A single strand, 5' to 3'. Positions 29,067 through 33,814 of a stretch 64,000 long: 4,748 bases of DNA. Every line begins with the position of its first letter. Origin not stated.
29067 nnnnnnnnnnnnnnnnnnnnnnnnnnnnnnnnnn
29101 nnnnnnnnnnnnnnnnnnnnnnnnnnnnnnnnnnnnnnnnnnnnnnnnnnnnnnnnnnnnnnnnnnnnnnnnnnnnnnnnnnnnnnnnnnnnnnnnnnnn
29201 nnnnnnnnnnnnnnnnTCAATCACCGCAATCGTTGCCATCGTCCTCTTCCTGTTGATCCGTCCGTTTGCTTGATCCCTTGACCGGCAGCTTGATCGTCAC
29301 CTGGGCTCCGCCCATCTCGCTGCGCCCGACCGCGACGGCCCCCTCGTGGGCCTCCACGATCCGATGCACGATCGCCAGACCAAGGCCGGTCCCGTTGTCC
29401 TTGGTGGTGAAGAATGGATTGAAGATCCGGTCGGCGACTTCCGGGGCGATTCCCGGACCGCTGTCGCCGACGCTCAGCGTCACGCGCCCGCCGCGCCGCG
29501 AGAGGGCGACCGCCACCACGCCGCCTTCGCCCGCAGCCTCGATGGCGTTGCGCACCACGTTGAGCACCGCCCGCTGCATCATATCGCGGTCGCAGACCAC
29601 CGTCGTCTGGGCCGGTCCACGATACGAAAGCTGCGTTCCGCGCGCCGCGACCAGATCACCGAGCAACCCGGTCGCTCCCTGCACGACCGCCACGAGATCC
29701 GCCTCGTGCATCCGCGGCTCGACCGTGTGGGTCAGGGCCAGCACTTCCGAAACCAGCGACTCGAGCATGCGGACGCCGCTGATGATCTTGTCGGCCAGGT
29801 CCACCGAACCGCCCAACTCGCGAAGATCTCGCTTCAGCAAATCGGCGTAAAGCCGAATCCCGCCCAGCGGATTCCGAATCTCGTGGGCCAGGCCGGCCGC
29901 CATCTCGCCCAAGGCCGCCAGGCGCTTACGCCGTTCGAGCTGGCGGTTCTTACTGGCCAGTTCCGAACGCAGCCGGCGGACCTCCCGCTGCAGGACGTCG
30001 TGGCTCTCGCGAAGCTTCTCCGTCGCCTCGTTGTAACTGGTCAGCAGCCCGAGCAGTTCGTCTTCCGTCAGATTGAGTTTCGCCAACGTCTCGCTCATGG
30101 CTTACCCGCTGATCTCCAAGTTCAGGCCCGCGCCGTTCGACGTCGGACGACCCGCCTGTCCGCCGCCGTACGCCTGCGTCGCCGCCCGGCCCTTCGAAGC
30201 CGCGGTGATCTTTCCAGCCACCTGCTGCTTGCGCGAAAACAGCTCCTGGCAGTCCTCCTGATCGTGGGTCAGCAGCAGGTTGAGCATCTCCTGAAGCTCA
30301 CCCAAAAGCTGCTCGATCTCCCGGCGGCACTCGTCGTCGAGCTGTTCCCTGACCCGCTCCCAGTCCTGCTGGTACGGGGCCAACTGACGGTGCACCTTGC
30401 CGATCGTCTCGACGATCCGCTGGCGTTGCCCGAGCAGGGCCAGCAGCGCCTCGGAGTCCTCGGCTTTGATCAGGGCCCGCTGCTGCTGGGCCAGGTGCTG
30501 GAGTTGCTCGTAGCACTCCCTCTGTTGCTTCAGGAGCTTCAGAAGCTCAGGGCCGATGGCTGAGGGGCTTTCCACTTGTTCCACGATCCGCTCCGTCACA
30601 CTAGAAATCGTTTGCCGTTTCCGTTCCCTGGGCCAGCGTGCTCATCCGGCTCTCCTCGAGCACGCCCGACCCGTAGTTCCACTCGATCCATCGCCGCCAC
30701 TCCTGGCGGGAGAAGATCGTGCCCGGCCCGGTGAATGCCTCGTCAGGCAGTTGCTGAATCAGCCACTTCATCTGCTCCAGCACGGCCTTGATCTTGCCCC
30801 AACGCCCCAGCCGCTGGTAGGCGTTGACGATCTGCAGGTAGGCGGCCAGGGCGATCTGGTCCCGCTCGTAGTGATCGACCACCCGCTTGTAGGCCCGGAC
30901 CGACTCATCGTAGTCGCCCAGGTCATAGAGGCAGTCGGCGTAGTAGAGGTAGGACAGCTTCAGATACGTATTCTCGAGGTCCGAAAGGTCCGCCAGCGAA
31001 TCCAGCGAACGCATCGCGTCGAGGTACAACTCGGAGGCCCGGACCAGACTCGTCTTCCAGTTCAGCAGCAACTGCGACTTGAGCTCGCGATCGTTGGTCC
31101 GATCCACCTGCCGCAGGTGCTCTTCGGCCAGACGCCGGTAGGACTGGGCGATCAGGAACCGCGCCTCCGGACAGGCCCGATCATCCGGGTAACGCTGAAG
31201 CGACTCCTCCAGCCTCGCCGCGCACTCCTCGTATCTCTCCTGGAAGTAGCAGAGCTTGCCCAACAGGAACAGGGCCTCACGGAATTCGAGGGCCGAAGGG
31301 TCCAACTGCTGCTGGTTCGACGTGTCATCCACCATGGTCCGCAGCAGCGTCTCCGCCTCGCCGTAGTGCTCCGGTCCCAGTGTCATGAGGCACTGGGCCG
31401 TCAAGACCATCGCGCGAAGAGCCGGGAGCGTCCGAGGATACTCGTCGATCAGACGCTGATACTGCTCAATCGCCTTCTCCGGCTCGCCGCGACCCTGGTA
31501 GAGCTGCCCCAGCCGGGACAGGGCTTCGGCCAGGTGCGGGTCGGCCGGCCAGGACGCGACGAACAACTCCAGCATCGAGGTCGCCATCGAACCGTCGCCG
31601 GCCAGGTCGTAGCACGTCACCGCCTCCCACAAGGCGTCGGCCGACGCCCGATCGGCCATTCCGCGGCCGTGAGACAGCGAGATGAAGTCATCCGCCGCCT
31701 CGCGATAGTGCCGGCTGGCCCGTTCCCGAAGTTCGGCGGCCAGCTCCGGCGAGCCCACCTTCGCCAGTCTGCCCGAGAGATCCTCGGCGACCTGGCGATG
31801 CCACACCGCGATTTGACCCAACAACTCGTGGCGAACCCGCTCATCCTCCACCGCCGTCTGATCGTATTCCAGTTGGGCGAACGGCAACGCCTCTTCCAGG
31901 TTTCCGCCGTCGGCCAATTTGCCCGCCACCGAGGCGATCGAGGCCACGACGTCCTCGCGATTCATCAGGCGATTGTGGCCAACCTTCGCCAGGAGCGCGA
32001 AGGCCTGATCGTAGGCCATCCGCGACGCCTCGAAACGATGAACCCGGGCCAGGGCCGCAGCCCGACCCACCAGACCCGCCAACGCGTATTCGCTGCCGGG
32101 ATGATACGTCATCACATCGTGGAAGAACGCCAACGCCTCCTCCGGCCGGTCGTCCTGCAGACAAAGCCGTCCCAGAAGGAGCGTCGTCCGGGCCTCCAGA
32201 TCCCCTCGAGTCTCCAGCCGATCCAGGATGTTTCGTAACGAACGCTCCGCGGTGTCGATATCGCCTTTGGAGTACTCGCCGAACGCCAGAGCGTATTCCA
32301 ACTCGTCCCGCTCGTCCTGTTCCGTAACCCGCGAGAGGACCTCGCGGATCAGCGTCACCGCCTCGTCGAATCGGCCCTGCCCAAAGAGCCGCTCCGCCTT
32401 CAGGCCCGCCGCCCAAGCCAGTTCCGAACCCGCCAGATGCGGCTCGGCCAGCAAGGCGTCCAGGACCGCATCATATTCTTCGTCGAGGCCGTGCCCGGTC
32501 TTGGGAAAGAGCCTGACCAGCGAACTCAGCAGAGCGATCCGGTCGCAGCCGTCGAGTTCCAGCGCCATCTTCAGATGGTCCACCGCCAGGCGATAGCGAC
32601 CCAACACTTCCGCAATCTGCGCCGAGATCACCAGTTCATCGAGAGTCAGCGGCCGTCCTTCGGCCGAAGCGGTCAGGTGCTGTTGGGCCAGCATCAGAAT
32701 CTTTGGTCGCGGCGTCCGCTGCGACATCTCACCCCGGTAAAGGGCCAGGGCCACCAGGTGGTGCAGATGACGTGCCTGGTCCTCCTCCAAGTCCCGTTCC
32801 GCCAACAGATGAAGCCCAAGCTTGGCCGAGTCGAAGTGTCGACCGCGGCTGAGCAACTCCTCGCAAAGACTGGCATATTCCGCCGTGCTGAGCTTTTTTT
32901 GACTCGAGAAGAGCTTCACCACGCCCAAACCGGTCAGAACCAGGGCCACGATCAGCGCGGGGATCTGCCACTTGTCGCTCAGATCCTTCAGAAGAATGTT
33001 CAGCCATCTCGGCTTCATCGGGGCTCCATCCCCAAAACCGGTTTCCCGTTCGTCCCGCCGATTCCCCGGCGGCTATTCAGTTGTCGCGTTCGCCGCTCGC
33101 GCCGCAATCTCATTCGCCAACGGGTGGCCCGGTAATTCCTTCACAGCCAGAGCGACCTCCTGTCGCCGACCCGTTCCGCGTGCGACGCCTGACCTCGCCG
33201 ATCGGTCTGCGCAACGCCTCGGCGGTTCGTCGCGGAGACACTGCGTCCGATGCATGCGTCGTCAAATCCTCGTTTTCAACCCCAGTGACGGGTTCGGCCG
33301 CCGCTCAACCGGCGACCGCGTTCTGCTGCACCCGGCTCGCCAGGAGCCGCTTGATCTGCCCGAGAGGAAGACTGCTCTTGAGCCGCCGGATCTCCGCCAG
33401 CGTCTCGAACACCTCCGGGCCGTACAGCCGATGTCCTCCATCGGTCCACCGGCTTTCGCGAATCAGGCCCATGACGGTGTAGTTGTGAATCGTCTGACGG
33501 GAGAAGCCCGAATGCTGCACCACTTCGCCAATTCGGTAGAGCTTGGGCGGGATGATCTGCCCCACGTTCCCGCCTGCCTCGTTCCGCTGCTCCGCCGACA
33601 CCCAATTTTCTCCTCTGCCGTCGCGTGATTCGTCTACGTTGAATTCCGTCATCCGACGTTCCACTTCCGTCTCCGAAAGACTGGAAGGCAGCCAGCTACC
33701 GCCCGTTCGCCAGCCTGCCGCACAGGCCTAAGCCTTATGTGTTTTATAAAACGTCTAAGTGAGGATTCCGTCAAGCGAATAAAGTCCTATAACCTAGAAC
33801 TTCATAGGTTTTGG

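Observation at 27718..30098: FlgS/FlgR-like cytoplasmic kinase + sigma-54 activator with a sigma-54 promoter directly in front of flgB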

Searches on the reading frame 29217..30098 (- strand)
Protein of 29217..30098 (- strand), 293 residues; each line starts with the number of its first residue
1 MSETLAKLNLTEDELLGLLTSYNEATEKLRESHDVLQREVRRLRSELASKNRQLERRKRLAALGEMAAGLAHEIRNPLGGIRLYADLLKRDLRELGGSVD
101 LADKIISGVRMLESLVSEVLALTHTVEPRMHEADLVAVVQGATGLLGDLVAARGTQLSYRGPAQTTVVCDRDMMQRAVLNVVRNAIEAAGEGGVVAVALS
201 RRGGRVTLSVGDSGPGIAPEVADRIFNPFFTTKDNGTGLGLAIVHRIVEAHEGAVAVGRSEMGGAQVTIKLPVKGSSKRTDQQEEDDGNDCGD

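Call 4: search_protein_families(library=pfam, proteins=[window:29217-30098:-], max_evalue=0.01)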
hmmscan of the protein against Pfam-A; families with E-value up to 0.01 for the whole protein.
window:29217-30098:- (293 aa): 3 families
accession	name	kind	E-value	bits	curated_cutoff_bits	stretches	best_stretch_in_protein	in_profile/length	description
PF02518.31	HATPase_c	-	3.5e-26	92.2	26.4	1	170-274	2-110/111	Histidine kinase-, DNA gyrase B-, and HSP90-like ATPase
PF00512.31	HisKA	-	1e-14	54.8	26.9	1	63-123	2-61/66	His Kinase A (phospho-acceptor) domain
PF13581.12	HATPase_c_2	-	1e-06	29.2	27.4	1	177-252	35-113/127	Histidine kinase-like ATPase domain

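Call 5: search_protein_families(library=ncbifam, proteins=[window:29217-30098:-], max_evalue=0.001)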
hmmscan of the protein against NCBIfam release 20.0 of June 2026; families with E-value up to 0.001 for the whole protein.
window:29217-30098:- (293 aa): 82 families (the best 25 are shown)
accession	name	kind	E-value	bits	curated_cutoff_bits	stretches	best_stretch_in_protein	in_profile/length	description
NF007688.0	PRK10364.1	equivalog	9.2e-57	192.8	479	1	40-279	220-457/460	two-component system sensor histidine kinase ZraS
NF008468.0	PRK11360.1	equivalog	1.9e-54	185.1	646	1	46-279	379-614/616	two-component system sensor histidine kinase AtoS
NF010411.0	PRK13837.1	equivalog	5.9e-42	143.6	647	1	29-283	414-685/828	two-component system VirA-like sensor kinase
NF053867.1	SprKinKinDBac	equivalog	1.1e-36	126.4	775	1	50-274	273-498/500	sporulation kinase KinD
NF008312.0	PRK11100.1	equivalog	4.9e-33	114.7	356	1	18-274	212-475/477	two-component system sensor histidine kinase CreC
NF047496.1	HK_LIC11548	equivalog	7.1e-32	110.9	750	1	43-273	340-589/589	LIC_11548 family sensor histidine kinase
NF046044.1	PnpS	equivalog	2.6e-29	102.4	400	1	66-272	173-390/390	two-component system histidine kinase PnpS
NF007007.0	PRK09470.1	equivalog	7.3e-29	101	486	1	66-274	248-460/463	envelope stress sensor histidine kinase CpxA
NF007004.0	PRK09467.1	equivalog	2.1e-28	99.3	415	1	28-274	202-437/440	two-component system sensor histidine kinase EnvZ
NF038348.1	T2SS_HK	subfamily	2.4e-28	98.9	450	2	166-274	464-574/574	histidine kinase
TIGR01386.1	cztS_silS_copS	subfamily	7e-28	97.8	292.55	1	60-269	238-454/457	heavy metal sensor histidine kinase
NF052574.1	HisKinEspCMyxo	equivalog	2e-27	95.8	1200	1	54-281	408-645/785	serine histidine kinase EspC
NF012163.2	BaeS_SmeS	equivalog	3.5e-27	95.4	500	1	37-272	220-457/457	sensor histidine kinase efflux regulator BaeS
NF007898.0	PRK10604.1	equivalog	3.7e-27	95.6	478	1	64-279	213-429/433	two-component system sensor histidine kinase RstB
NF046026.1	HisKinCckACaul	equivalog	2.2e-26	92.2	1000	1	51-284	290-543/678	cell cycle histidine kinase CckA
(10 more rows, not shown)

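Call 35: search_solved_structures(query=window:29217-30098:-, max_evalue=1e-10)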
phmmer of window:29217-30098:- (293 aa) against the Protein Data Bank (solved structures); distinct sequences matched with E-value up to 1e-10: 37.
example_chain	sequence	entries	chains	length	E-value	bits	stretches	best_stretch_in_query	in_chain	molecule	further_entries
9jfj_A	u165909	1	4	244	9.3e-41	143.5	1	52-276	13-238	Sensor histidine kinase ZraS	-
3a0r_A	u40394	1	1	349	4.6e-28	101.9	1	46-264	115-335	Sensor protein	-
3d36_A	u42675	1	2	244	1.7e-25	93.5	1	56-279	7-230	Sporulation kinase B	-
9p6i_A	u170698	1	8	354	1.2e-24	90.6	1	54-278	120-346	histidine kinase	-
4kp4_A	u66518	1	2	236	6.8e-23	84.9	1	66-275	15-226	Osmolarity sensor protein EnvZ, Histidine kinase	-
8a3u_A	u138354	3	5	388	7.8e-23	84.7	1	34-273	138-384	Putative Sensory box protein,Sensor protein FixL | Putative Sensory box protein,Putative Sensory box protein,Sensor protein FixL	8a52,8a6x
8a7f_A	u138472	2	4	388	7.8e-23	84.7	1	34-273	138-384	Putative Sensory box protein,Sensor protein FixL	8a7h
4gcz_A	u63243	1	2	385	1.2e-22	84.1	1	43-274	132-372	Blue-light photoreceptor, Sensor protein fixL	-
4cti_A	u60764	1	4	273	3.5e-20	76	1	58-274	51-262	OSMOLARITY SENSOR PROTEIN ENVZ, AF1503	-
5uht_A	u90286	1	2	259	4.1e-20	75.8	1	48-273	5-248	Sensor histidine kinase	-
2c2a_A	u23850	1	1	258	4.2e-20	75.8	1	48-273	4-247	SENSOR HISTIDINE KINASE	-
3dge_A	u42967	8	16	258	4.4e-20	75.7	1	48-273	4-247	Sensor protein | Histidine kinase | Sensor histidine kinase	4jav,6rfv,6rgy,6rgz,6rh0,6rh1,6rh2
6azr_A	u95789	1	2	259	7.7e-20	74.9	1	48-273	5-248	Sensor histidine kinase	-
4jas_A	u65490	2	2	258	8.5e-20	74.8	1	48-273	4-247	Histidine kinase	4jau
4biu_A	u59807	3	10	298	1.4e-19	74.1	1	33-273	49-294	SENSOR PROTEIN CPXA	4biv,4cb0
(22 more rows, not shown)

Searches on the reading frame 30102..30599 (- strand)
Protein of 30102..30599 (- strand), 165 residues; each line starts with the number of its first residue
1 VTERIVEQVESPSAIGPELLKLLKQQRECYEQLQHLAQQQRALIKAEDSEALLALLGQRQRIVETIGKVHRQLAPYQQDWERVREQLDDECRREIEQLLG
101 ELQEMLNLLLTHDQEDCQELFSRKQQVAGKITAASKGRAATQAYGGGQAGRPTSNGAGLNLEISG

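Call 4: search_protein_families(library=pfam, proteins=[window:30102-30599:-], max_evalue=0.01)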
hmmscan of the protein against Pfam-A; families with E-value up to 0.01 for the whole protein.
window:30102-30599:- (165 aa): 2 families
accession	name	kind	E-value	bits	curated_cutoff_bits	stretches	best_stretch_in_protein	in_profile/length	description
PF05130.17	FlgN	-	1.5e-10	42.1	30.5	1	18-146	5-141/147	FlgN protein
PF05400.18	FliT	-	0.0001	23.5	29.5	0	77-144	7-85/85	Flagellar protein FliT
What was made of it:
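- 30102..30599 (-): FlgN-like (and faintly FliT-like) helical protein, 3 nt upstream of the kinase gene. It is conserved at this position in the relatives. Pfam FlgN 42.1 bits against 30.5 (call 4).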

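Call 5: search_protein_families(library=ncbifam, proteins=[window:30102-30599:-], max_evalue=0.001)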
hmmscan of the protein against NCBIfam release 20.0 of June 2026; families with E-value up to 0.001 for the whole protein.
window:30102-30599:- (165 aa): 0 families

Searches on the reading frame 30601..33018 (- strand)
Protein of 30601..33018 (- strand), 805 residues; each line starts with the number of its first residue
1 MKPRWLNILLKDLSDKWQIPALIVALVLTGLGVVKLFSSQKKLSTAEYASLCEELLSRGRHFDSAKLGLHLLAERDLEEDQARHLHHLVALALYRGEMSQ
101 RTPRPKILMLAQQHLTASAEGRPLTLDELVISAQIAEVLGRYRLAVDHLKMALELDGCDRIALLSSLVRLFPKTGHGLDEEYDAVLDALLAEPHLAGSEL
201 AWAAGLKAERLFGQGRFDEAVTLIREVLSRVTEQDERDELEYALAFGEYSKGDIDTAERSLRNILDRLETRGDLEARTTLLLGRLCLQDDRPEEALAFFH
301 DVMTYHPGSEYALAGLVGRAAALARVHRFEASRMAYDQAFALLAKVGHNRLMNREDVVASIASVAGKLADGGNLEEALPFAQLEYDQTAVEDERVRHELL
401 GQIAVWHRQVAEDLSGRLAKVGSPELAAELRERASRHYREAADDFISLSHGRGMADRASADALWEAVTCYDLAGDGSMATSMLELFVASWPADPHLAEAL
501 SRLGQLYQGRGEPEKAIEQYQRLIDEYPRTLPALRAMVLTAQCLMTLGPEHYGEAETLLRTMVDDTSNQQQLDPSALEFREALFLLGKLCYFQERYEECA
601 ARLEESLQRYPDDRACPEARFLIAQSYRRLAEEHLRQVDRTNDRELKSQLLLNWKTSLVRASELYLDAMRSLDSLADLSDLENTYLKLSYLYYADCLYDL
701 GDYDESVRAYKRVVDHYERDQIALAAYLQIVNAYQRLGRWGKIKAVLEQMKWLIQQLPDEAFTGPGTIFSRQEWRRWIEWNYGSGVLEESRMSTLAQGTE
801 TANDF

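Call 4: search_protein_families(library=pfam, proteins=[window:30601-33018:-], max_evalue=0.01)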
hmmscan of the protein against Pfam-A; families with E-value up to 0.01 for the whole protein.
window:30601-33018:- (805 aa): 20 families
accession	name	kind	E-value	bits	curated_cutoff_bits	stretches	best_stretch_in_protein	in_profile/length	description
PF13424.12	TPR_12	-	2.1e-21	76.3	30.1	3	242-299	7-68/77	Tetratricopeptide repeat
PF07719.23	TPR_2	-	4e-18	64.4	27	3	497-529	1-33/34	Tetratricopeptide repeat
PF13428.12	TPR_14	-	5.2e-18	64.2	23.5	1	498-537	2-41/44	Tetratricopeptide repeat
PF13174.12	TPR_6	-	2.4e-17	62.7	26.3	2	498-529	1-32/33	Tetratricopeptide repeat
PF00515.34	TPR_1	-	2.8e-16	59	27.8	1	497-528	1-32/34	Tetratricopeptide repeat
PF14559.12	TPR_19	-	1.1e-12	48.5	25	1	485-536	13-63/68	Tetratricopeptide repeat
PF12895.13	ANAPC3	-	3.1e-12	47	27.2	1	492-560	18-80/82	Anaphase-promoting complex, cyclosome, subunit 3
PF13181.12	TPR_8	-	1.4e-11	44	25.7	0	497-528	1-32/34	Tetratricopeptide repeat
PF13432.12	TPR_16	-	5.9e-11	43.1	32.7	1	502-548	2-45/65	Tetratricopeptide repeat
PF13176.12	TPR_7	-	6.7e-09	35.6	27.9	0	499-525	1-27/36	Tetratricopeptide repeat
PF09976.15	TPR_21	-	6.1e-06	26.5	25.5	0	243-347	81-180/193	Tetratricopeptide repeat-like domain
PF13414.12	TPR_11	-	2.7e-05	24.2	26.8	0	696-714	3-21/42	TPR repeat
PF10602.15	RPN7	-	7.9e-05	22.8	29.6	0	685-759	34-108/174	26S proteasome subunit RPN7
PF07721.20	TPR_4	-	0.0007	20.4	27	0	201-226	1-26/26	Tetratricopeptide repeat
PF24575.1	TPR_Slam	-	0.00072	20.4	35.2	0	504-533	54-83/104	Surface lipoprotein assembly modifier, N-terminal TPR repeats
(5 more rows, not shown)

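Call 5: search_protein_families(library=ncbifam, proteins=[window:30601-33018:-], max_evalue=0.001)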
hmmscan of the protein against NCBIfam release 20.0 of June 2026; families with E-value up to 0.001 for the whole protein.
window:30601-33018:- (805 aa): 14 families
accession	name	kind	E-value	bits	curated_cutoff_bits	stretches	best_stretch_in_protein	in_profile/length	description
TIGR02795.1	tol_pal_ybgF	equivalog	1.1e-24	87.3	90.1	2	474-550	16-92/119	tol-pal system protein YbgF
NF052312.1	T9SS_PorW_SprE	equivalog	7.9e-16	57.8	250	2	213-319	153-259/716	type IX secretion system periplasmic lipoprotein PorW/SprE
TIGR03302.1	OM_YfiO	subfamily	4.2e-13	49.3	81.4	0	592-637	178-223/239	outer membrane protein assembly factor BamD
TIGR02917.1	PEP_TPR_lipo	equivalog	5.5e-08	31.2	312.2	0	139-316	69-233/899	XrtA/PEP-CTERM system TPR-repeat protein PrsT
NF040959.1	MamA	equivalog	1.4e-07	31.1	200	0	468-570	45-139/204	magnetosome protein MamA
NF008068.0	PRK10803.1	equivalog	1.5e-06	28.3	383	0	486-534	206-254/263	cell division protein CpoB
NF008757.0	PRK11788.1-5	equivalog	1e-05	24.9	363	0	484-643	56-199/388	lipopolysaccharide assembly protein LapB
NF047507.1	TPR_BatC_Lepto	exception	4.8e-05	22.9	175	0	235-311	57-131/214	TPR repeat-containing protein BatC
NF040561.1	PrimPol_Msp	equivalog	5.3e-05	22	200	0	497-547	25-75/515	CRISPR-associated primase-polymerase type A1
NF047371.1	FlcA_CTERM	equivalog_domain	0.00011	20.8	300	0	506-570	164-223/646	periplasmic flagellar collar protein FlcA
NF052415.1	T3SS_chap_SctY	equivalog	0.0005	20.5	70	1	214-300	19-101/106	type III secretion apparatus assembly chaperone SctY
TIGR00756.2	PPR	repeat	0.0006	19.8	20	0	727-751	3-27/35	pentatricopeptide repeat protein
NF052230.1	T9SS_PorE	exception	0.0008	17.8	600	0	207-323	24-138/648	PorE family type IX secretion system protein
NF002725.1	PRK02603.1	equivalog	0.00093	19.2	143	0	498-539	73-114/173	photosystem I assembly protein Ycf3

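Call 24: find_related_loci(query=A1, collection=metagenome_contigs, flank=8000)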
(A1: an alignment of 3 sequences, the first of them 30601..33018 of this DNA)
Query A1 (805 aa) in metagenome_contigs; peptide patterns used: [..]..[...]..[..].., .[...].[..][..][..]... (x = any residue, [..] = any of these).
322 stretches matched a pattern; 22 encode a relative of the query (tblastn E <= 1e-3); 22 distinct loci.
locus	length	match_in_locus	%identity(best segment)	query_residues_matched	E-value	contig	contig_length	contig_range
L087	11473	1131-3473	30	14-787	1e-79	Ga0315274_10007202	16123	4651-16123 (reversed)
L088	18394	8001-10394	29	6-788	5e-85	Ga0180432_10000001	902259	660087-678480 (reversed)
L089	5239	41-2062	33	112-780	2e-77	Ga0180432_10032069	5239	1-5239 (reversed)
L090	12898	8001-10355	30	11-780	7e-76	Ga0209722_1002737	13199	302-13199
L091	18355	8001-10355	29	5-780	1e-75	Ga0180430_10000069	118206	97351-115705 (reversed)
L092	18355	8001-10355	30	11-780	8e-76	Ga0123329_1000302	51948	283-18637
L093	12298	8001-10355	30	11-780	7e-76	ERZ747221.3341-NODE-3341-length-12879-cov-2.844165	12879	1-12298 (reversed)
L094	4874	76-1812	33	214-787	9e-74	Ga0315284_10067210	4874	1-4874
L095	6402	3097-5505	30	10-780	4e-73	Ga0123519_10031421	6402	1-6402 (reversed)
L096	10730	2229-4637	30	10-780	6e-73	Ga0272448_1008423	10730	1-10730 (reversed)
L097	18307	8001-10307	30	13-766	2e-71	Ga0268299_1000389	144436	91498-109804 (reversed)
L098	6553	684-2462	32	202-780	3e-71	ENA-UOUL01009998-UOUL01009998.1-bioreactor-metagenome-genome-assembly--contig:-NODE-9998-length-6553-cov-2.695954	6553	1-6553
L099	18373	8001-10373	30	13-780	3e-71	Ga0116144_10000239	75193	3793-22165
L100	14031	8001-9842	31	180-787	5e-69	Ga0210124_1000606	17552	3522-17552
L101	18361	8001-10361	29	7-787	5e-67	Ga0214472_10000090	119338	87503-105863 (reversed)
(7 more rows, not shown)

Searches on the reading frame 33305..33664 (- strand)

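Call 4: search_protein_families(library=pfam, proteins=[window:33305-33664:-], max_evalue=0.01)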
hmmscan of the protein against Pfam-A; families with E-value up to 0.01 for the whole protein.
window:33305-33664:- (119 aa): 2 families
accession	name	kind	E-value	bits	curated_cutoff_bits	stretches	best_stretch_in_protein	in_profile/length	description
PF13411.12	MerR_1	-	5.8e-12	46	21.6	1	43-109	1-67/69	MerR HTH family regulatory protein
PF00376.29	MerR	-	8.6e-07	29.1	28.2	1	44-81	1-38/38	MerR family regulatory protein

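Call 5: search_protein_families(library=ncbifam, proteins=[window:33305-33664:-], max_evalue=0.001)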
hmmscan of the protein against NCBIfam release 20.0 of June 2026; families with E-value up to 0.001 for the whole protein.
window:33305-33664:- (119 aa): 7 families
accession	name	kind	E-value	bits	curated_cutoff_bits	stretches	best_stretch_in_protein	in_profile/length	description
NF007069.0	PRK09514.1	equivalog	4.7e-08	33.1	143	1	42-116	1-76/141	Zn(2+)-responsive transcriptional regulator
NF047375.1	HeatShock_HspR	equivalog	3.4e-07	30.2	105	1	41-112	2-74/92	heat shock protein transcriptional repressor HspR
TIGR02043.1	ZntR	equivalog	7.3e-07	29.4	167.95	1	42-115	1-75/131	Zn(2+)-responsive transcriptional regulator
TIGR02047.1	CadR-PbrR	equivalog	8.2e-07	29.1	151.45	1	44-111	2-70/127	Cd(II)/Pb(II)-responsive transcriptional regulator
NF052513.1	TransRegCarH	equivalog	9.8e-06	25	400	1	42-117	6-83/274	HTH-type transcriptional repressor CarH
TIGR02044.1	CueR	equivalog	1.3e-05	25.2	147.4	1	45-108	3-67/127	Cu(I)-responsive transcriptional regulator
TIGR02051.1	MerR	equivalog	0.00073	19.8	150.85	1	44-109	1-67/124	mercury resistance transcriptional regulator MerR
